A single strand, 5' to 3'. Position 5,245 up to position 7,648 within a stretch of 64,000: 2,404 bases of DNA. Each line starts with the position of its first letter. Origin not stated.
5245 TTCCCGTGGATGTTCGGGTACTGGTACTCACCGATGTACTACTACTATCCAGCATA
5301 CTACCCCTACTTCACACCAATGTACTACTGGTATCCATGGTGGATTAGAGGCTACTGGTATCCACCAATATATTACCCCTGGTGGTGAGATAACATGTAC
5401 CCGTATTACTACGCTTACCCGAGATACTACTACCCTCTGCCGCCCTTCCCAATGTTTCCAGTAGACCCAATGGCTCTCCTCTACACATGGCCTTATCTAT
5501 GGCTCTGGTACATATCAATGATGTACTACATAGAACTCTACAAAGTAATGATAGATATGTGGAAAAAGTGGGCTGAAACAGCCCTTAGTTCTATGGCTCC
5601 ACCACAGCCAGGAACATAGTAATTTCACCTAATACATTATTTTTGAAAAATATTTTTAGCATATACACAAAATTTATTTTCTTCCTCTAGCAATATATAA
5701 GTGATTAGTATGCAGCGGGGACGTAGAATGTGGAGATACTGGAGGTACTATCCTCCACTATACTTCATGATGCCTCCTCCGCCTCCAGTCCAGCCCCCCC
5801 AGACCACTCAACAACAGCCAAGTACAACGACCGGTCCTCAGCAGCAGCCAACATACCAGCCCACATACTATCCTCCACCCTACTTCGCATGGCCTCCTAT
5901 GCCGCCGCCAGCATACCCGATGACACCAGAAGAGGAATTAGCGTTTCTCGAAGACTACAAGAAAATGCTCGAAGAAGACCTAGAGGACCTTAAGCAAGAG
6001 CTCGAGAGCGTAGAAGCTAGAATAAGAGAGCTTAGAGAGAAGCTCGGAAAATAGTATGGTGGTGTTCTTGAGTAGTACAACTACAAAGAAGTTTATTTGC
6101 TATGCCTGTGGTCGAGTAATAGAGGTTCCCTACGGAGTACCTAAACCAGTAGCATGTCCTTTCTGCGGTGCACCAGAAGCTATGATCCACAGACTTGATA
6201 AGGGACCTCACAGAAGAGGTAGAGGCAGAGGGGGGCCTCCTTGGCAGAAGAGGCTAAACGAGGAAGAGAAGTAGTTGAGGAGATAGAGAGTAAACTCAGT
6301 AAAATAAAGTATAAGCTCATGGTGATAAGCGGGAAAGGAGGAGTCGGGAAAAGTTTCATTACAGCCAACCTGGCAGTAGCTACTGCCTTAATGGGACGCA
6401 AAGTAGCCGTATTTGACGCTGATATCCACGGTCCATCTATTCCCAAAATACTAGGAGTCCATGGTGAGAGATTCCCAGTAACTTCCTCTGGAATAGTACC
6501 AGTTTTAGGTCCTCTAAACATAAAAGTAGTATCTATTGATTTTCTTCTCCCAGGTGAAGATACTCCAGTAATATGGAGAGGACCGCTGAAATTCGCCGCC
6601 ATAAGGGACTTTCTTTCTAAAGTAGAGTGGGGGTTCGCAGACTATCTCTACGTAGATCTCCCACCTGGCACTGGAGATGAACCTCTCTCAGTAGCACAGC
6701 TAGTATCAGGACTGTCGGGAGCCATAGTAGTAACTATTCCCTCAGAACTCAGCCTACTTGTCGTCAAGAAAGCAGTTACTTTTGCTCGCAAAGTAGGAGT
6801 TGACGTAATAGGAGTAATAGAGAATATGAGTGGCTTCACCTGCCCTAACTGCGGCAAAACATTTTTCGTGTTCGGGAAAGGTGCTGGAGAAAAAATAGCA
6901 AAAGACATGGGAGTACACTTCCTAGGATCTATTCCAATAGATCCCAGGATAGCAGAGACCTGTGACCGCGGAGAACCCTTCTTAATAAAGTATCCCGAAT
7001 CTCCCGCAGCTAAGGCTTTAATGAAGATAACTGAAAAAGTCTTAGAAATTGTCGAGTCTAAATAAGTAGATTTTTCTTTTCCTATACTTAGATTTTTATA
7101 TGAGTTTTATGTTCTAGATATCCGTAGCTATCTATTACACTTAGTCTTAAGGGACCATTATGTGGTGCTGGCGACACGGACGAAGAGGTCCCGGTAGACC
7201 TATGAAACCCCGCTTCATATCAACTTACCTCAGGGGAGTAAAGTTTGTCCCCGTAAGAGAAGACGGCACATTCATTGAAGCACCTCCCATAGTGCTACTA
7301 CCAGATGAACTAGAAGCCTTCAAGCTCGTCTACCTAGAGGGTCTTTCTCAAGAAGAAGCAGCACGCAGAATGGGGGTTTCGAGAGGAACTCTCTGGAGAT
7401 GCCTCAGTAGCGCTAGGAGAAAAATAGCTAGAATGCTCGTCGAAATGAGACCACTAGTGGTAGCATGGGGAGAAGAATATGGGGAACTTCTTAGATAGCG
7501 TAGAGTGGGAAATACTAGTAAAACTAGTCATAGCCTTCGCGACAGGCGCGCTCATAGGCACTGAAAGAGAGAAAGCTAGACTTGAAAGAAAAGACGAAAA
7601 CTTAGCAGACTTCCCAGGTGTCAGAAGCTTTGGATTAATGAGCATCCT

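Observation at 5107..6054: Three consecutive small ORFs with extreme Trp/Tyr/Pro content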

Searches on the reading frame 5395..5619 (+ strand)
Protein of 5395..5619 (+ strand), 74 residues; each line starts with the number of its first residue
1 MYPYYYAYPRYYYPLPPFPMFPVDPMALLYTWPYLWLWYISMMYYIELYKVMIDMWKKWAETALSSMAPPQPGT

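Call 5: search_protein_families(library=pfam, proteins=[window:5395-5619:+], max_evalue=1)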
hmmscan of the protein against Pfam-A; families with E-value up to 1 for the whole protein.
window:5395-5619:+ (74 aa): 0 families

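Call 19: find_homologous_proteins(query=window:5395-5616:+, max_evalue=0.01)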
Query window:5395-5616:+ (74 aa): 2 proteins with E <= 0.01 among 2 candidates.
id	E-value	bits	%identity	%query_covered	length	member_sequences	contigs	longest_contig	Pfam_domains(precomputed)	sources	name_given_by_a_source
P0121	6.8e-41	156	100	100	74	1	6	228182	-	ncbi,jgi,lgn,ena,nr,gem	ncbi:MAG: hypothetical protein DRJ52_02220 [Thermoprotei archaeon]|nr:MAG: hypothetical protein DRJ5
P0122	5.4e-23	99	69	82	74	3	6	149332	-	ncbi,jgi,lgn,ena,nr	ncbi:MAG: hypothetical protein DRN04_00820 [Thermoprotei archaeon]|nr:MAG: hypothetical protein DRN0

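Call 23: find_encoding_contigs(protein=P0122, flank=6000, max_places=3)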
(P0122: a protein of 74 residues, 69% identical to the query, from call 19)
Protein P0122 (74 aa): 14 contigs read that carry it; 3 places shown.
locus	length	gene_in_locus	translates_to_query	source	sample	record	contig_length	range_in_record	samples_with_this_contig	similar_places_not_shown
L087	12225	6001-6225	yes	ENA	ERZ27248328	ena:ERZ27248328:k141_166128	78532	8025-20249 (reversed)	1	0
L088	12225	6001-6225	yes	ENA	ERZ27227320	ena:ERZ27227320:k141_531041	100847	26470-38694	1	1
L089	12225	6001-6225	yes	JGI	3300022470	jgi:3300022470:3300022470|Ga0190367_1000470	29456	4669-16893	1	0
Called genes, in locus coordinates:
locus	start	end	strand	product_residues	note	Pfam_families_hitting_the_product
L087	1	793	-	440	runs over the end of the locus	PF27537:HoxH, PF00374:NiFeSe_Hases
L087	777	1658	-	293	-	PF01058:Oxidored_q6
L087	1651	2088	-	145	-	PF02662:FlpD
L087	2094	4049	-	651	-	PF00890:FAD_binding_2, PF01134:GIDA (weak), PF01266:DAO (weak), PF12831:FAD_oxidored, PF13450:NAD_binding_8, PF12838:Fer4_7, PF13187:Fer4_9, PF14697:Fer4_21, +13 more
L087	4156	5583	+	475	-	PF01406:tRNA-synt_1e, PF01921:tRNA-synt_1f (faint), PF09334:tRNA-synt_1g, PF00133:tRNA-synt_1, PF09334:tRNA-synt_1g, PF09190:DALR_2, PF23493:CysS_C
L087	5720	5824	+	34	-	-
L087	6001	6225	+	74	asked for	-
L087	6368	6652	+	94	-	-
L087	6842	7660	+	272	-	PF00142:Fer4_NifH (faint), PF01656:CbiA, PF10609:ParA, PF13614:AAA_31 (faint)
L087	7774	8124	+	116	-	PF02001:DUF134, PF04545:Sigma70_r4 (weak), PF07638:Sigma70_ECF (weak), PF08281:Sigma70_r4_2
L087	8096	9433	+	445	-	PF02308:MgtC, PF13194:DUF4010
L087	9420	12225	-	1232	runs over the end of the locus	PF17915:zf_Rg, PF00270:DEAD, PF04851:ResIII, PF00271:Helicase_C (faint), PF01751:Toprim, PF01131:Topoisom_bac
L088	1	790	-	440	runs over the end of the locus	PF27537:HoxH, PF00374:NiFeSe_Hases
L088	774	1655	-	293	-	PF01058:Oxidored_q6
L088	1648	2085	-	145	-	PF02662:FlpD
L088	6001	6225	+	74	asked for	-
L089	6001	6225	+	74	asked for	-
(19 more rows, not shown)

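Call 27: search_protein_representatives(alignment_id=A2)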
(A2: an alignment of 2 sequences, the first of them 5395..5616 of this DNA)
Query: 2 sequences, 75 profile positions. Proteins with E-value up to 0.001 (for the whole library): 14; up to 1e-10: 2; up to 1e-30: 0. The best 14 are listed.
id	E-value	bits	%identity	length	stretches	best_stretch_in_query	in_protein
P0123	1.9e-12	63.2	-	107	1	6-72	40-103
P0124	4.7e-11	58.7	-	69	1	7-70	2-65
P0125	3.7e-09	52.6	-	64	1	1-72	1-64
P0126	4.7e-08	49.1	-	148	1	12-68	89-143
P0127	6.5e-08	48.6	-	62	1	23-72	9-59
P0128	1.3e-07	47.7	-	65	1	8-69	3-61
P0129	1.9e-07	47.1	-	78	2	9-66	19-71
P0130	3.6e-07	46.3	-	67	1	2-66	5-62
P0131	7.5e-06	42.0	-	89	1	23-68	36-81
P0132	9.6e-06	41.7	-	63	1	13-67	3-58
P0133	2.4e-05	40.4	-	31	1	42-68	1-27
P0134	3.1e-05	40.1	-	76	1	8-68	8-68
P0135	1.5e-04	37.8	-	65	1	1-64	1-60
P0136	2.2e-04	37.3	-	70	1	1-65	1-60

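Call 43: predict_structure(alignment_id=A3)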
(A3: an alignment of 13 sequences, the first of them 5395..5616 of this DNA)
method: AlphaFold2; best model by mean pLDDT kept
length: 74 residues; sequences in the alignment: 13
mean_pLDDT: 75.4   pTM: 0.42
mean pLDDT of the five models: 75.4, 73.5, 71.7, 71.1, 69.8
residues with pLDDT >= 90: 29; 70-90: 18; 50-70: 13; < 50: 14
segments of 3 or more residues with pLDDT < 50: 1-13
pLDDT, mean of each block of 10 residues (from residue 1): 44 54 76 91 94 94 82 58
secondary structure, 60 per line:
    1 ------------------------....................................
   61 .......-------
elements in order: H25-67

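Call 63: search_protein_families(library=ncbifam, proteins=[window:5395-5616:+], max_evalue=0.01)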
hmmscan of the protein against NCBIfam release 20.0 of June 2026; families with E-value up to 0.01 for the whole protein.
window:5395-5616:+ (74 aa): 0 families

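Call 74: search_solved_structures(query=A3, max_evalue=10)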
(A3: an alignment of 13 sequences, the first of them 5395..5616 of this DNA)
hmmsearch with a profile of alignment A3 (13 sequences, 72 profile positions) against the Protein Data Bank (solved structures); distinct sequences matched with E-value up to 10: 0.

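Call 75: search_protein_families(library=pfam, alignment_id=A3, max_evalue=1)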
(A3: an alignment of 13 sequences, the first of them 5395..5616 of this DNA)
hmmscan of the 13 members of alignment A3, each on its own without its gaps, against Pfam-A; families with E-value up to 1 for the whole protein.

A. member 1, window:5395-5616:+ (74 aa): 0 families

B. families by the number of members that match (of 13 scanned): 1 family
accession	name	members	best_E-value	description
PF03586.18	Herpes_UL36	1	0.64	Herpesvirus UL36 tegument protein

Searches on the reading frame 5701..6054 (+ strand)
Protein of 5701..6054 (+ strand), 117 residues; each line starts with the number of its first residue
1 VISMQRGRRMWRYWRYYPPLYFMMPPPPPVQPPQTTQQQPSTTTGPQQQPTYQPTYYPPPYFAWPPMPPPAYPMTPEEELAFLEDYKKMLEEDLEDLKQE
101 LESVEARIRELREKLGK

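Call 5: search_protein_families(library=pfam, proteins=[window:5701-6054:+], max_evalue=1)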
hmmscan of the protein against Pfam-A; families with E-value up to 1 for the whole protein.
window:5701-6054:+ (117 aa): 11 families
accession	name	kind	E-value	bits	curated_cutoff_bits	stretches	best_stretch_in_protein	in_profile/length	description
PF17253.7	DUF5320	-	2.3e-05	25.9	27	1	63-103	58-98/99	Family of unknown function (DUF5320)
PF17111.11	PigL_N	-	0.0069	16.2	27.2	1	80-114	145-179/209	Pigment biosynthesis cluster protein PigL N-terminal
PF01920.25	Prefoldin_2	-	0.014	15.8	27.6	1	82-115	66-99/106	Prefoldin subunit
PF15456.11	Uds1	-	0.047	14.3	28.8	1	85-115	14-44/123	Up-regulated During Septation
PF23991.1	DUF7310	-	0.075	14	40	1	79-116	24-61/83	Coiled-coil region of unknown function (DUF7310)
PF20529.3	DUF6744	-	0.078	12.3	27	1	84-114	281-311/314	Family of unknown function (DUF6744)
PF08702.15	Fib_alpha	-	0.09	13.4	29.9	1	82-114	78-110/143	Fibrinogen alpha/beta chain family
PF10241.14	KxDL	-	0.14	12.9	27.2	1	84-116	48-79/86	Uncharacterized conserved protein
PF25774.1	CC_CEP250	-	0.2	12.6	27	1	78-114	3-39/98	CEP250 coiled coil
PF10112.14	Halogen_Hydrol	-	0.21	12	29.8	1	81-102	168-189/191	5-bromo-4-chloroindolyl phosphate hydrolysis protein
PF10779.14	XhlA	-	0.24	12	34.7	1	78-115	4-41/67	Haemolysin XhlA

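Call 63: search_protein_families(library=ncbifam, proteins=[window:5710-6051:+], max_evalue=0.01)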
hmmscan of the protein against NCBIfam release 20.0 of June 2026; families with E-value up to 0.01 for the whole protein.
window:5710-6051:+ (114 aa): 1 family
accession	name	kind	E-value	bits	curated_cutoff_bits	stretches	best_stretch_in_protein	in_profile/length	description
NF038218.1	IcmG_DotF_IVB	equivalog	0.0077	15.9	200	1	26-112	87-161/266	type IVB secretion system protein IcmG/DotF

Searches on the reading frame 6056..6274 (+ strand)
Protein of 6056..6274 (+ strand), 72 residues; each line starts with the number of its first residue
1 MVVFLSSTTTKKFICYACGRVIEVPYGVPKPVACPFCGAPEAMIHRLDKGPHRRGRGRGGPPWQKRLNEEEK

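Call 5: search_protein_families(library=pfam, proteins=[window:6056-6274:+], max_evalue=1)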
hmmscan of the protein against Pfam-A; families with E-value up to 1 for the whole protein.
window:6056-6274:+ (72 aa): 15 families
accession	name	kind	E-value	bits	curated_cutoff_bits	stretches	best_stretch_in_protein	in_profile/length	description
PF08271.17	Zn_Ribbon_TF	-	0.00013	21.8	29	1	9-30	16-37/43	TFIIB zinc-binding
PF23548.1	Zn_ribbon_FGT1_2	-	0.0038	17.2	27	1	15-39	5-28/35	FORGETTER1 second zinc ribbon domain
PF14369.11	Zn_ribbon_19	-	0.004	17.7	30.8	1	15-38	5-28/35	zinc-ribbon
PF23458.2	DUF7130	-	0.0068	16.7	35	1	13-45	54-84/89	Domain of unknown function (DUF7130)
PF06221.18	zf-C2HC5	-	0.0081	16.6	25.8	1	14-40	19-43/54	Putative zinc finger motif, C2HC5-type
PF09723.15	Zn_ribbon_8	-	0.02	15.3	34.4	1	13-41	6-36/41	Zinc ribbon domain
PF12773.13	DZR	-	0.022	15.4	27.3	1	10-42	10-35/45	Double zinc ribbon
PF12760.12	Zn_ribbon_IS1595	-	0.024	15.1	25.4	0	30-39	17-26/46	Transposase zinc-ribbon domain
PF04810.20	zf-Sec23_Sec24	-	0.035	14.6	25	0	10-25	21-36/39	Sec23/Sec24 zinc finger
PF06689.19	zf-C4_ClpX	-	0.059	13.7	27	1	33-52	2-21/39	ClpX C4-type zinc finger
PF24463.1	DUF7577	-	0.071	13.2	28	1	31-40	2-11/27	Domain of unknown function (DUF7577)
PF14354.12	Lar_restr_allev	-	0.098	13.4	28.6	1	33-46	5-18/58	Restriction alleviation protein Lar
PF13465.12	zf-H2C2_2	-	0.11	13.3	40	0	29-38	12-21/26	Zinc-finger double domain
PF01155.25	HypA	-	0.14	12.7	28.9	1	9-44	67-99/112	Hydrogenase/urease nickel incorporation, metallochaperone, hypA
PF24441.1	DUF7560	-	0.35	11.1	27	0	9-24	2-17/44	Family of unknown function (DUF7560)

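Call 63: search_protein_families(library=ncbifam, proteins=[window:6056-6271:+], max_evalue=0.01)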
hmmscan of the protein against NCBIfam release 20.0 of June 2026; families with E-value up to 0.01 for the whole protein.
window:6056-6271:+ (72 aa): 3 families
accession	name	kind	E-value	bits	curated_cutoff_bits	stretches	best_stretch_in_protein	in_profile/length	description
NF001607.0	PRK00398.1-4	equivalog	0.00065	19.4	89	1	13-39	10-36/53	DNA-directed RNA polymerase subunit P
TIGR03655.1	anti_R_Lar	subfamily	0.0087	16.3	39.6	0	34-47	4-17/55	Lar family restriction alleviation protein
NF045720.1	rubredox_RCKP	subfamily_domain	0.009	15.6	45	0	13-43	4-31/34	RCKP-type rubredoxin-like domain-containing protein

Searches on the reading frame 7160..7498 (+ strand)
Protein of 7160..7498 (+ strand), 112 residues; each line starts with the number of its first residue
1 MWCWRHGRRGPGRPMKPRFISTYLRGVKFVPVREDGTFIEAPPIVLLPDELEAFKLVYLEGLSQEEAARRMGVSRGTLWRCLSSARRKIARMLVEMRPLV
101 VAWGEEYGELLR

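Call 5: search_protein_families(library=pfam, proteins=[window:7160-7498:+], max_evalue=1)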
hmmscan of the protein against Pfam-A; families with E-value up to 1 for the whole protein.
window:7160-7498:+ (112 aa): 25 families
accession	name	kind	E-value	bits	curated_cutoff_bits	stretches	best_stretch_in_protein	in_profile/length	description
PF02001.22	DUF134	-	1.1e-18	68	27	1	12-105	5-94/98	Protein of unknown function DUF134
PF08281.18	Sigma70_r4_2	-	2.2e-09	37.2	25.7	1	46-89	11-54/54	Sigma-70, region 4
PF04545.22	Sigma70_r4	-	2.3e-07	30.6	24.1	1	46-89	5-48/50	Sigma-70, region 4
PF05225.22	HTH_psq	-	2.6e-05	24.3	20.4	1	58-83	12-38/45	helix-turn-helix, Psq domain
PF07638.17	Sigma70_ECF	-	3.6e-05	24.2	21.1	1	48-93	138-183/185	ECF sigma factor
PF13560.12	HTH_31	-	5.6e-05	23.8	27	1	61-86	14-39/64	Helix-turn-helix domain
PF13384.12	HTH_23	-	8.8e-05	22.7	24.6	1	54-80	11-36/50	Homeodomain-like domain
PF22233.2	PhyR_sigma-like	-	0.00069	19.8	27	1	52-91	10-49/50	Response regulator PhyR, sigma-like domain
PF01381.28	HTH_3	-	0.00099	19.5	23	1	60-78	8-26/55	Helix-turn-helix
PF00126.33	HTH_1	-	0.0017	18.7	26.6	1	49-97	2-51/60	Bacterial regulatory helix-turn-helix protein, lysR family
PF13518.12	HTH_28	-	0.0045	17.5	25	1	58-78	9-29/52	Helix-turn-helix domain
PF13412.12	HTH_24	-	0.0055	16.7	21.9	1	61-83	17-39/48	Winged helix-turn-helix DNA-binding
PF02954.25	HTH_8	-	0.016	15.4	22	1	64-80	21-37/42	Bacterial regulatory protein, Fis family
PF13551.12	HTH_29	-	0.017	15.6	28.1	1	59-83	9-34/64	Winged helix-turn helix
PF20432.4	Xre-like-HTH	-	0.03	15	25.8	1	61-82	23-43/63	Antitoxin Xre-like helix-turn-helix domain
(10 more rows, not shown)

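Call 63: search_protein_families(library=ncbifam, proteins=[window:7160-7495:+], max_evalue=0.01)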
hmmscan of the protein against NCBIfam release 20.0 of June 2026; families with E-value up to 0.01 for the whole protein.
window:7160-7495:+ (112 aa): 19 families
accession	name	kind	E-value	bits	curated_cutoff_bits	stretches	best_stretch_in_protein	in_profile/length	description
NF003257.0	PRK04217.1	equivalog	2.1e-26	92.2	115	1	8-105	6-103/110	hypothetical protein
TIGR02937.1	sigma70-ECF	superfamily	5.5e-08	32.6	42.9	1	48-93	120-165/165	sigma-70 family RNA polymerase sigma factor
NF009164.0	PRK12511.1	equivalog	4.8e-05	23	185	1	47-91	112-157/182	RNA polymerase sigma factor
NF004113.0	PRK05602.1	equivalog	9.8e-05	22.1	208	1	50-95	158-203/211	RNA polymerase sigma factor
NF033545.0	transpos_IS630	equivalog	0.00038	20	100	1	52-87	3-38/299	IS630 family transposase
NF053881.1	TransRegDeoRBac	equivalog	0.00045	19.5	420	1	51-88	10-47/311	DNA-binding transcriptional repressor DeoR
TIGR02999.1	Sig-70_X6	subfamily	0.00068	19.6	126.15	1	48-93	137-182/183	ECF-type sigma factor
NF007225.0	PRK09643.1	equivalog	0.001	18.8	190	1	47-97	135-186/204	RNA polymerase sigma factor SigM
TIGR02959.1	SigZ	equivalog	0.0013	18.5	168.65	1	47-95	101-150/170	RNA polymerase sigma factor SigZ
NF009198.0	PRK12546.1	equivalog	0.0015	18.3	270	1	48-93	116-161/188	RNA polymerase sigma factor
NF010500.0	PRK13919.1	subfamily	0.0025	18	226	1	45-93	135-180/186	putative RNA polymerase sigma E protein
NF006623.1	PRK09191.1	subfamily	0.003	17.3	240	1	48-93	91-136/258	PhyR family response regulator anti-anti-sigma factor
NF005644.0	PRK07408.1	subfamily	0.003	17.2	261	1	52-93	212-253/258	RNA polymerase sigma factor SigF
NF006550.0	PRK09047.1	equivalog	0.0033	16.9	173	1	52-96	146-190/194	RNA polymerase sigma factor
NF009172.0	PRK12519.1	subfamily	0.004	16.7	222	1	51-91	147-184/194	RNA polymerase sigma factor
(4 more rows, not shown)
